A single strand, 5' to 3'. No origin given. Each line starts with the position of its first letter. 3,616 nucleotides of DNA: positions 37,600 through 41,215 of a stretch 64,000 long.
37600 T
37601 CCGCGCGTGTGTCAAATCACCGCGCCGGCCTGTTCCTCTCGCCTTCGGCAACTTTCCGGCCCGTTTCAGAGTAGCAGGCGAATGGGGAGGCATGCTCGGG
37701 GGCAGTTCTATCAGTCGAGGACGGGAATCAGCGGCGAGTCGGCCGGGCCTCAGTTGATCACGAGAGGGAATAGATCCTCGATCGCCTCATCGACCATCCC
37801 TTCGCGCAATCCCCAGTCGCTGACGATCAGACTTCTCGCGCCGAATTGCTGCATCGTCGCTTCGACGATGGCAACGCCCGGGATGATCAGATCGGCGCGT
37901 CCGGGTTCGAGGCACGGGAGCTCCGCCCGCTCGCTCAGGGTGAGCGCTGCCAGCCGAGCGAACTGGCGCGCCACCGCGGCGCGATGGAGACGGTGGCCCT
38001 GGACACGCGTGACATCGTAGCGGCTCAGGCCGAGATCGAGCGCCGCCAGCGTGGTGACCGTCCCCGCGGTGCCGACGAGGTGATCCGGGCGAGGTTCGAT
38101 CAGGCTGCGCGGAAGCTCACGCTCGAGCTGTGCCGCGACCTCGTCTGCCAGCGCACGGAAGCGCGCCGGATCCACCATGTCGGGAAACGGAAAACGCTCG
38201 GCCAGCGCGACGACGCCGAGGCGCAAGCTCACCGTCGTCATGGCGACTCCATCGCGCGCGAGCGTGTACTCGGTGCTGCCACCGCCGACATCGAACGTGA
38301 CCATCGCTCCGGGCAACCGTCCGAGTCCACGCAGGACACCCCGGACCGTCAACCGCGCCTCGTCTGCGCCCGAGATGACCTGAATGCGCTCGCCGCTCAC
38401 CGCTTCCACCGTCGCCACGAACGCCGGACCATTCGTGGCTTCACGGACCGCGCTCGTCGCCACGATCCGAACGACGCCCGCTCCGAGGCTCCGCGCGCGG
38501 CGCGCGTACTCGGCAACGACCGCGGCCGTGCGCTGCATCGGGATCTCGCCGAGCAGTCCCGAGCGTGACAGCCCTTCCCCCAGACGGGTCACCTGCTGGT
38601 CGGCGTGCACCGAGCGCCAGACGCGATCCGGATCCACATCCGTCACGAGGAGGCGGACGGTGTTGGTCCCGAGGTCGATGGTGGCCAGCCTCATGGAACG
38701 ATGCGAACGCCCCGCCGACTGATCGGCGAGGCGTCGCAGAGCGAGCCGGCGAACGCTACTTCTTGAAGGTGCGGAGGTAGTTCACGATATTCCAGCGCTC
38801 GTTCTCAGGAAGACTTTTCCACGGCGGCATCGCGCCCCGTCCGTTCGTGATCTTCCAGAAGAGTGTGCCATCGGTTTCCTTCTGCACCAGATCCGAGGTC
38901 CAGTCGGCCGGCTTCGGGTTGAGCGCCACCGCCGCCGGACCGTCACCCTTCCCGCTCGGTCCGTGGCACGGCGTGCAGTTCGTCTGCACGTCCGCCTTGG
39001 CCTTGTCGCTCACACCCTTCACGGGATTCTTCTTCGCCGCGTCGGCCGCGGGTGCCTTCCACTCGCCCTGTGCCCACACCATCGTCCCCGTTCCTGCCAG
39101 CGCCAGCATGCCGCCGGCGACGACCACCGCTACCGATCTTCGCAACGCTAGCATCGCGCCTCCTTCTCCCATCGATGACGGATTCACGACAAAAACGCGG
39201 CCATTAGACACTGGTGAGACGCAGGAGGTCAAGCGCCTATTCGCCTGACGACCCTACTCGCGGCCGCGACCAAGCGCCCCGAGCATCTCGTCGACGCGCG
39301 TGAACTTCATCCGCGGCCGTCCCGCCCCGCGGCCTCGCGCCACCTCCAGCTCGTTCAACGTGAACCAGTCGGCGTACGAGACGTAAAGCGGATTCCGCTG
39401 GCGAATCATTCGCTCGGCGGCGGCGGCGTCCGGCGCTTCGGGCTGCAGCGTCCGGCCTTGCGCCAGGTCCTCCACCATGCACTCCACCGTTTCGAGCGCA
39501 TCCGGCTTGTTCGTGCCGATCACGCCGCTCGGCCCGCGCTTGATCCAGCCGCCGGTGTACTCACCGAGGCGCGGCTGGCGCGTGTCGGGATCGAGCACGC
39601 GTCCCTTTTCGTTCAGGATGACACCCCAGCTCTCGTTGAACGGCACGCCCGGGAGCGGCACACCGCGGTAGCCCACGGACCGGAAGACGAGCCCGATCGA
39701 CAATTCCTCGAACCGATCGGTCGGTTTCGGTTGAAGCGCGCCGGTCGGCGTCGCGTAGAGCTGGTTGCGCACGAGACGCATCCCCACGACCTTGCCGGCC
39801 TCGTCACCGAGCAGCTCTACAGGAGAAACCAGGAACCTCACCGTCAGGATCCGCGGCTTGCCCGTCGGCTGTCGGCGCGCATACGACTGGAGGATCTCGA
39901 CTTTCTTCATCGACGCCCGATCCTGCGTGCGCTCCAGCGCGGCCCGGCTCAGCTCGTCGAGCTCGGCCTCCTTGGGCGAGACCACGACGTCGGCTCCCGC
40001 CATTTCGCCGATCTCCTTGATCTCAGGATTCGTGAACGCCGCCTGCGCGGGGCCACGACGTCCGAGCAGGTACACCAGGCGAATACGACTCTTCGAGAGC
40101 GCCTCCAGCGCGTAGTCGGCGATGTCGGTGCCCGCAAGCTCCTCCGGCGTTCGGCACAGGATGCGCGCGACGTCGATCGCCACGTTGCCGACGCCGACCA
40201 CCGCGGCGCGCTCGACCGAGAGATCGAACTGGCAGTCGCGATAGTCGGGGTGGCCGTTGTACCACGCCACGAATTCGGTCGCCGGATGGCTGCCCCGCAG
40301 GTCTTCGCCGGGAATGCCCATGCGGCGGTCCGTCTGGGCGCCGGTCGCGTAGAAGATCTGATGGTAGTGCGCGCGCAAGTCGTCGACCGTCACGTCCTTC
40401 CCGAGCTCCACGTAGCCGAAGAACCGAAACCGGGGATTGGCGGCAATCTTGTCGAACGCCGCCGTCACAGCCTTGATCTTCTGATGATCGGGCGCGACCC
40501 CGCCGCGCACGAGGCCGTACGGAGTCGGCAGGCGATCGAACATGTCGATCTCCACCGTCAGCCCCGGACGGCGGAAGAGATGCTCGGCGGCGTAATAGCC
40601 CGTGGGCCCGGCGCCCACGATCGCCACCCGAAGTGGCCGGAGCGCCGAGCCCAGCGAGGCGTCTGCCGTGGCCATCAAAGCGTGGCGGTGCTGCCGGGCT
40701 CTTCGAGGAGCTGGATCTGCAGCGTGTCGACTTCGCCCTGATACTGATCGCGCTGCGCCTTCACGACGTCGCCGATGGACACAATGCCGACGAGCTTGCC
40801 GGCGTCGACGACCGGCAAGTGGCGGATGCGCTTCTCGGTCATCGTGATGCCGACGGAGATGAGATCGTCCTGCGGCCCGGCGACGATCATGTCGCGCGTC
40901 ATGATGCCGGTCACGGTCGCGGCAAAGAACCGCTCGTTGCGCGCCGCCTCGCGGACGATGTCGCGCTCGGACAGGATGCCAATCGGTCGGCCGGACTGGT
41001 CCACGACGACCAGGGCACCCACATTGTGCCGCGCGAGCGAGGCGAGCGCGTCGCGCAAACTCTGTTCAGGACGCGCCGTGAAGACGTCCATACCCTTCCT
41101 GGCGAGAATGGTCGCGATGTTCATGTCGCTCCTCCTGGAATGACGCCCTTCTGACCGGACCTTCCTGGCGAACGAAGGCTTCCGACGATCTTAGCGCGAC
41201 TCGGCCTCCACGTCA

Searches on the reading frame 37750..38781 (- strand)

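Call 21: search_protein_families(library=pfam, proteins=[window:37750-38781:-], max_evalue=0.001)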
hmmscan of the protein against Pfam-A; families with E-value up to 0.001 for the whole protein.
window:37750-38781:- (343 aa): 1 family
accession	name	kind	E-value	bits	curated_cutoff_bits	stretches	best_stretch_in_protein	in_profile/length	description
PF02541.22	Ppx-GppA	-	4e-56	191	27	1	56-333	11-281/285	Ppx/GppA phosphatase family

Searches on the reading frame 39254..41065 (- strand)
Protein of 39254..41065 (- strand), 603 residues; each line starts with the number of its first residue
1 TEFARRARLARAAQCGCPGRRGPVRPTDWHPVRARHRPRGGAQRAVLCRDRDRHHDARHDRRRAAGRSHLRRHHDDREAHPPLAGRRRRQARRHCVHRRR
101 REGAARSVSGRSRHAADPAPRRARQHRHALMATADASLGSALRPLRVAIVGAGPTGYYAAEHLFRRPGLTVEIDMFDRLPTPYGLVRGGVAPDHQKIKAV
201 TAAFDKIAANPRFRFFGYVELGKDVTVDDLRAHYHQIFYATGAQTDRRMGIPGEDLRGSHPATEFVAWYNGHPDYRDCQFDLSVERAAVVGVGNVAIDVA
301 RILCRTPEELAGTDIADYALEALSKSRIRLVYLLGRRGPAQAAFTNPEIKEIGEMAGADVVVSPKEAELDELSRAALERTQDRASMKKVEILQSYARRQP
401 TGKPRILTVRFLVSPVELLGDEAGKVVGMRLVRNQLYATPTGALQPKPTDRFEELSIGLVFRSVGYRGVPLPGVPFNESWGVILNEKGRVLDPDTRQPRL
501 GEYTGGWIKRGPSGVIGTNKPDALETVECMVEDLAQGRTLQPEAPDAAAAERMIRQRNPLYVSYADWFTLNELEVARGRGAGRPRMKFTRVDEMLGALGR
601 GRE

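Call 21: search_protein_families(library=pfam, proteins=[window:39254-41065:-], max_evalue=0.001)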
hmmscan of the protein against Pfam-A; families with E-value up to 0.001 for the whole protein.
window:39254-41065:- (603 aa): 2 families
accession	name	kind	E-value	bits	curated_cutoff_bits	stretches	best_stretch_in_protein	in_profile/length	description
PF07992.20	Pyr_redox_2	-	2.7e-10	40.6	26.1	1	146-306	2-164/291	Pyridine nucleotide-disulphide oxidoreductase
PF13454.12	NAD_binding_9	-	1.2e-05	25.7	21.8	1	148-183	1-35/155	FAD-NAD(P)-binding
